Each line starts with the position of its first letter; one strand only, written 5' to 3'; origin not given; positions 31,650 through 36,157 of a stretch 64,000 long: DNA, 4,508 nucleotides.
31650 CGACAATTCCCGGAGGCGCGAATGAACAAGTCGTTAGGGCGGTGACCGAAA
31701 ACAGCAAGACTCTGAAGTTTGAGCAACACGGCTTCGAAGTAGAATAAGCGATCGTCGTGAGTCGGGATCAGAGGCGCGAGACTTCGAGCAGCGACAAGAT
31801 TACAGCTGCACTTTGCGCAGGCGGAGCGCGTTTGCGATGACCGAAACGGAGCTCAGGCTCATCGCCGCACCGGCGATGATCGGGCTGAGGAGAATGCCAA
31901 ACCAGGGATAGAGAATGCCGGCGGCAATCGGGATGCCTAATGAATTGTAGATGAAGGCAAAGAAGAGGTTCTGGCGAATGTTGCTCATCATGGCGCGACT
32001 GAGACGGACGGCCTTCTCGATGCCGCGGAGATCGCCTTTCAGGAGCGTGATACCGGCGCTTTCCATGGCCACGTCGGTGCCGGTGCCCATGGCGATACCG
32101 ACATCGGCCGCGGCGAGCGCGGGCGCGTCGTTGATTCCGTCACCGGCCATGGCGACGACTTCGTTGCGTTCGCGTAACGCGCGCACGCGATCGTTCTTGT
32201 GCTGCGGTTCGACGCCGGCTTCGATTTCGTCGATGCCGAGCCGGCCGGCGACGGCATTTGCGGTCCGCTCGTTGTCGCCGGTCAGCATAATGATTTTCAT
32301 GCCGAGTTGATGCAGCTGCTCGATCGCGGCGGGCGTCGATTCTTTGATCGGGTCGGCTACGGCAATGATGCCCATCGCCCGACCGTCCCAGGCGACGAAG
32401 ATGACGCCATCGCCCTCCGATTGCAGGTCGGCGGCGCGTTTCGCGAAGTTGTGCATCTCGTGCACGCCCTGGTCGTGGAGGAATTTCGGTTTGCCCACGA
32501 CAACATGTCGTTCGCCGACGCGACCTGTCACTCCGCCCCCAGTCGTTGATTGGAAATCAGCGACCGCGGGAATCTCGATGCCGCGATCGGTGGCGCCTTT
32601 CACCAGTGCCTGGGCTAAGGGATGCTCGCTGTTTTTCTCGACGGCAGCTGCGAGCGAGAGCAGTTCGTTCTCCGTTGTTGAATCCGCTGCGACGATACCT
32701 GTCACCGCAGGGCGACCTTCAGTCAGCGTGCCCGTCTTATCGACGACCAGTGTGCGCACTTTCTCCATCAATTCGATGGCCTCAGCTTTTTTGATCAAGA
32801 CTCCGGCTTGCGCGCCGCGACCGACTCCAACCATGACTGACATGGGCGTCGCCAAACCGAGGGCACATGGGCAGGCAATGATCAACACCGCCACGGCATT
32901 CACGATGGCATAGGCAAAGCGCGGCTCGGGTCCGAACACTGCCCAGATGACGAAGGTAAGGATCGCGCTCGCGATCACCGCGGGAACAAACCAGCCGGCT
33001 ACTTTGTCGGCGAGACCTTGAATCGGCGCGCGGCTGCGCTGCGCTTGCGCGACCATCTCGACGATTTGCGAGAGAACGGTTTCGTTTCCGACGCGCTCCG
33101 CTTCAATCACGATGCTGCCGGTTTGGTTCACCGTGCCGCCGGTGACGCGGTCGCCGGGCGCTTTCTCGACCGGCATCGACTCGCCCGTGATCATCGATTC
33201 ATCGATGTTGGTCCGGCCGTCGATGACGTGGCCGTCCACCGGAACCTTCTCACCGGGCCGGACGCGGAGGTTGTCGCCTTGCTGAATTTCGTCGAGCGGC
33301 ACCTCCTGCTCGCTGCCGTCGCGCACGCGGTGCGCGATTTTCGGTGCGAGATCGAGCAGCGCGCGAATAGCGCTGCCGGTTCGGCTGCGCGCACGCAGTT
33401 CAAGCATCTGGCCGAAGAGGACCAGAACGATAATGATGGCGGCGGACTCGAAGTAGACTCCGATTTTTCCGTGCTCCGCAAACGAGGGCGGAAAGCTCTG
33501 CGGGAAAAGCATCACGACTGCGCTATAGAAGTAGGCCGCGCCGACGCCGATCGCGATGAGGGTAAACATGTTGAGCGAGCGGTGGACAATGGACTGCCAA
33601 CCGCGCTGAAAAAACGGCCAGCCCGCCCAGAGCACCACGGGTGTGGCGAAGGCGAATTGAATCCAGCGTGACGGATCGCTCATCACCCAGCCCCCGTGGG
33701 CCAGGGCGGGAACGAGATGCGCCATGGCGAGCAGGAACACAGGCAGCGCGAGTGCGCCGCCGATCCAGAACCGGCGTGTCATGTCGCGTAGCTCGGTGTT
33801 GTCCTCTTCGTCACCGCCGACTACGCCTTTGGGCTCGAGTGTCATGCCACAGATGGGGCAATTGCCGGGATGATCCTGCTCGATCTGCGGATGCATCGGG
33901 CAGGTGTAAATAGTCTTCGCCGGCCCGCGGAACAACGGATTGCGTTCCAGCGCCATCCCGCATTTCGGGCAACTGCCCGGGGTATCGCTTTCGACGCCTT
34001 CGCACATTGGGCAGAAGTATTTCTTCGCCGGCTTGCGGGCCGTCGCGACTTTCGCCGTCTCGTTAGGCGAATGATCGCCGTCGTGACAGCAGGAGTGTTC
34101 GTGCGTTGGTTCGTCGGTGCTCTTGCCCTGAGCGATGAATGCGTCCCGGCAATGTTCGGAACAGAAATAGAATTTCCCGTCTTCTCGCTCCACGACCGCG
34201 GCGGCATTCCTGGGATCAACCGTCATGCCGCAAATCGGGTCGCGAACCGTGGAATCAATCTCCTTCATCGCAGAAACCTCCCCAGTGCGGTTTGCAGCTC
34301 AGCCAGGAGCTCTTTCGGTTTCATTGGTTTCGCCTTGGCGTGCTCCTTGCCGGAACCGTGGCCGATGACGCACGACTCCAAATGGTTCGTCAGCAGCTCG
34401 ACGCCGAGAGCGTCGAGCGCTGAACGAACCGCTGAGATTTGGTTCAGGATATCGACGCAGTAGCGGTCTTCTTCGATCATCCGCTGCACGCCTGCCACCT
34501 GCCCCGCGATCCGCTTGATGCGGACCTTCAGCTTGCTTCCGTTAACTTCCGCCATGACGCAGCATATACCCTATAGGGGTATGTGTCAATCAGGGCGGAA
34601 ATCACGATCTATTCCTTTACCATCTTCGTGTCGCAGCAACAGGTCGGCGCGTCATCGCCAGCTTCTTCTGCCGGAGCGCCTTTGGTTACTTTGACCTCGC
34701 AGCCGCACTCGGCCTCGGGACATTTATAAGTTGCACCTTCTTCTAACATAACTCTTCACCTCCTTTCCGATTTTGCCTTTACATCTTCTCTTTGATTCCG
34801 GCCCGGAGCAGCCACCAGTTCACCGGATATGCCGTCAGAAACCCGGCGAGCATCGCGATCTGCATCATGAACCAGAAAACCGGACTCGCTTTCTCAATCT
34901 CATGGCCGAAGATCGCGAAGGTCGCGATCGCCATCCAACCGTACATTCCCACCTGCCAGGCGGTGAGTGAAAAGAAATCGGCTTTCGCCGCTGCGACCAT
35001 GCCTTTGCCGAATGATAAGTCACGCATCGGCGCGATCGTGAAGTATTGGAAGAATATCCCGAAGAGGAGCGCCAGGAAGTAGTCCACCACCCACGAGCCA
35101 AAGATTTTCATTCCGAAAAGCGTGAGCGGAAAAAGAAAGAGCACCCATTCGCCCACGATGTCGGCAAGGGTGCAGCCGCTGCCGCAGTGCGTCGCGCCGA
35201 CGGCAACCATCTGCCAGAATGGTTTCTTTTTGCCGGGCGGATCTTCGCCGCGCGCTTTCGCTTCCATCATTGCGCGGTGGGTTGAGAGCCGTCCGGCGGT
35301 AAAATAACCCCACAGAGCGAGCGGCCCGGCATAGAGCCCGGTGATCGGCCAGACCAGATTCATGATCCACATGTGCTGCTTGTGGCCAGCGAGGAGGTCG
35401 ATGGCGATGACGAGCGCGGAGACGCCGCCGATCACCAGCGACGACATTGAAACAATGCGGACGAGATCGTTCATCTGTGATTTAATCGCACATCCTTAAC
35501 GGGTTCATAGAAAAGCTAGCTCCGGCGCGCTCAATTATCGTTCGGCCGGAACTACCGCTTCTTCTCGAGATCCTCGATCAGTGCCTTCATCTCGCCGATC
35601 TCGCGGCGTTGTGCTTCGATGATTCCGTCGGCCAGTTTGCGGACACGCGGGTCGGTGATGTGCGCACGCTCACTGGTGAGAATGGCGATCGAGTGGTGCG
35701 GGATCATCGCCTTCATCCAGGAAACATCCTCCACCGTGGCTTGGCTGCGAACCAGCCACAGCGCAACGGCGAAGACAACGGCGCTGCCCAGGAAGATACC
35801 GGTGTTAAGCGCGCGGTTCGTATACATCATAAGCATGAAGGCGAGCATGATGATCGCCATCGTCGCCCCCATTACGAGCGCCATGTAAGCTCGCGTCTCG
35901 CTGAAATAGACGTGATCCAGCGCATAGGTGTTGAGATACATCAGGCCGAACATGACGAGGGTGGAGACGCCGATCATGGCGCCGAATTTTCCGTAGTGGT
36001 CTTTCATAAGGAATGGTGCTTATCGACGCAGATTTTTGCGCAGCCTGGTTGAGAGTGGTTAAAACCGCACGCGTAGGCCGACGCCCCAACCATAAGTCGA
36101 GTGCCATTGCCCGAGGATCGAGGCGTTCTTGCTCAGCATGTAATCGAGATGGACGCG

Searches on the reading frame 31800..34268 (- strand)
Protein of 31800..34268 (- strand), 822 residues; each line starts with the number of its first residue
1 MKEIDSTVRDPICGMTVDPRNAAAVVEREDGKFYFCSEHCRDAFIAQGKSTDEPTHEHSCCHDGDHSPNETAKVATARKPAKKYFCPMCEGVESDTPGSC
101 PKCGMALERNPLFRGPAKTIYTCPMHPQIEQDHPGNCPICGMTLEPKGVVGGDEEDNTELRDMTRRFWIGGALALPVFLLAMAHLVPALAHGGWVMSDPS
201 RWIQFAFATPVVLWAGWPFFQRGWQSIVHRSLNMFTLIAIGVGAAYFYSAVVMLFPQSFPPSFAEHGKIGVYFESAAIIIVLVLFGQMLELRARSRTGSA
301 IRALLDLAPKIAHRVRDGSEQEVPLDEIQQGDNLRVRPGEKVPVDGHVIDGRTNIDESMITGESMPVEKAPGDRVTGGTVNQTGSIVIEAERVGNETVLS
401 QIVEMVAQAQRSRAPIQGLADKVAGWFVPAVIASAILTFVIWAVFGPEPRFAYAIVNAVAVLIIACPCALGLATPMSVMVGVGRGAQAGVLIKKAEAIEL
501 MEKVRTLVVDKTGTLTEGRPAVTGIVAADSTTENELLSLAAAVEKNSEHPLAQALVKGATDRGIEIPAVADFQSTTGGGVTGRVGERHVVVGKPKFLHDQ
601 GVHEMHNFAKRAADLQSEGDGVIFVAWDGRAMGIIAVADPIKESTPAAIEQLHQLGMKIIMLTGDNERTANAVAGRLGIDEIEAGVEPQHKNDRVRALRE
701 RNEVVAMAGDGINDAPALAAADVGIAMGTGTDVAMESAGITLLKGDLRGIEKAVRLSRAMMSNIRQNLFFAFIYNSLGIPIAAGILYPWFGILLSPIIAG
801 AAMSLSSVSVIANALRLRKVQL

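Call 15: search_protein_families(library=pfam, proteins=[window:31800-34268:-])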
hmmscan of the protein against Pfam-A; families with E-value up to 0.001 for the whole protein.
window:31800-34268:- (822 aa): 5 families
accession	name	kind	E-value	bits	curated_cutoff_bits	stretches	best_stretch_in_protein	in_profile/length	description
PF00122.25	E1-E2_ATPase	-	1.4e-60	204.4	28.1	1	307-487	2-180/181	E1-E2 ATPase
PF00702.32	Hydrolase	-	4e-36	125.7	26.4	1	504-722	1-191/191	haloacid dehalogenase-like hydrolase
PF19335.5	HMBD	-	4.4e-25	87.7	23.6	2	121-147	2-28/28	Heavy metal binding domain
PF04945.19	YHS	-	2.7e-06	27.7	30.3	1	8-44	1-36/47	YHS domain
PF08282.18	Hydrolase_3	-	3.8e-06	27.2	20.9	0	702-752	203-253/255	haloacid dehalogenase-like hydrolase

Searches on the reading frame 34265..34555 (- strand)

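Call 15: search_protein_families(library=pfam, proteins=[window:34265-34555:-])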
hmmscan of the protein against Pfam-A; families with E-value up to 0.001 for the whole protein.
window:34265-34555:- (96 aa): 1 family
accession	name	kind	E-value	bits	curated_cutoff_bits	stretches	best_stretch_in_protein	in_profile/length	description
PF02583.22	Trns_repr_metal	-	2.8e-27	95.4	22.8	1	8-90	4-75/78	Metal-sensitive transcriptional repressor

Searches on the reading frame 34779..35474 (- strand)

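Call 15: search_protein_families(library=pfam, proteins=[window:34779-35474:-])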
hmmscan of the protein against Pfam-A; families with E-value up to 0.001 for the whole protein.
window:34779-35474:- (231 aa): 1 family
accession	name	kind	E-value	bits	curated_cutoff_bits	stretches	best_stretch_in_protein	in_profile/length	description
PF14342.11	DUF4396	-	2.6e-47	161.2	27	1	87-228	2-141/141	Domain of unknown function (DUF4396)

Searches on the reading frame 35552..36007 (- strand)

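Call 15: search_protein_families(library=pfam, proteins=[window:35552-36007:-])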
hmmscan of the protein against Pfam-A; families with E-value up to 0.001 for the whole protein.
window:35552-36007:- (151 aa): 1 family
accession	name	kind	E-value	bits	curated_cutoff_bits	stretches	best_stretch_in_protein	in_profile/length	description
PF03713.19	DUF305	-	1e-10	42.3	27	1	94-149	1-58/151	Domain of unknown function (DUF305)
